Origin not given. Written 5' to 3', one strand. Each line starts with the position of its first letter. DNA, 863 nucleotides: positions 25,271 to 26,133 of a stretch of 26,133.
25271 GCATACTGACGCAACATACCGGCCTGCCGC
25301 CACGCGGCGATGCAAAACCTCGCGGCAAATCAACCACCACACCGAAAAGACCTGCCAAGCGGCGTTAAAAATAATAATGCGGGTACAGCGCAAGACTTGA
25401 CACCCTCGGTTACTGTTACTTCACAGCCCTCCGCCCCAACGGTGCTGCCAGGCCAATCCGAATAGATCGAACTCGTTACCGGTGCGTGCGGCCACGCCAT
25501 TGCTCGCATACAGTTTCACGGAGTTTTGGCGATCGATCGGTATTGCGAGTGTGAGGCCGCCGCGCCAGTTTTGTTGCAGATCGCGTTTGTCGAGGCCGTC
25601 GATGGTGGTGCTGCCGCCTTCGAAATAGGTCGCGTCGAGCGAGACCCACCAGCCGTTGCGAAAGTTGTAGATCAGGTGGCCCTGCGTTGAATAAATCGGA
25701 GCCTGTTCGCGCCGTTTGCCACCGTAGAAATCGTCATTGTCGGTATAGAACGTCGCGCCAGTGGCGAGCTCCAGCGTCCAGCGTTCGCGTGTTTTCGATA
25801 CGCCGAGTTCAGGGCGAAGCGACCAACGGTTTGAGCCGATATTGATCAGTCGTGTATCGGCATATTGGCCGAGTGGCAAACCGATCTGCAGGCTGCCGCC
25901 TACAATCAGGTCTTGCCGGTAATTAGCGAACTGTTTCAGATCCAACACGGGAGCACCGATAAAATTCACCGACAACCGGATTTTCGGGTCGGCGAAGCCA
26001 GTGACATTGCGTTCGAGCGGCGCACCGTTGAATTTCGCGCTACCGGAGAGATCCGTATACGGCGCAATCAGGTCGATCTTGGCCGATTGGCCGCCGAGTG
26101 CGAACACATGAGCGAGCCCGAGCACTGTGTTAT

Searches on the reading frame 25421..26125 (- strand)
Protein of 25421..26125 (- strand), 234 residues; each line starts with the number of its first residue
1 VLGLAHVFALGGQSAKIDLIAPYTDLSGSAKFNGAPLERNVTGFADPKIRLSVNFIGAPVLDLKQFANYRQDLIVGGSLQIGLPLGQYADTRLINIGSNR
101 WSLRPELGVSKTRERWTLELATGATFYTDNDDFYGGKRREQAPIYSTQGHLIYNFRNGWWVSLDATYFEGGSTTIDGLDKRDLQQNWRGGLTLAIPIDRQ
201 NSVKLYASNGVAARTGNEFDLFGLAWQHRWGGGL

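Call 5: search_protein_families(library=pfam, proteins=[window:25421-26125:-])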
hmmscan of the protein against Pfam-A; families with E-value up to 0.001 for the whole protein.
window:25421-26125:- (234 aa): 1 family
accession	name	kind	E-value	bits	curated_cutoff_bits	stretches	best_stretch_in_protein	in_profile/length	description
PF13557.12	Phenol_MetA_deg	-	6.6e-20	72.6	22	1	9-218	34-234/242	Putative MetA-pathway of phenol degradation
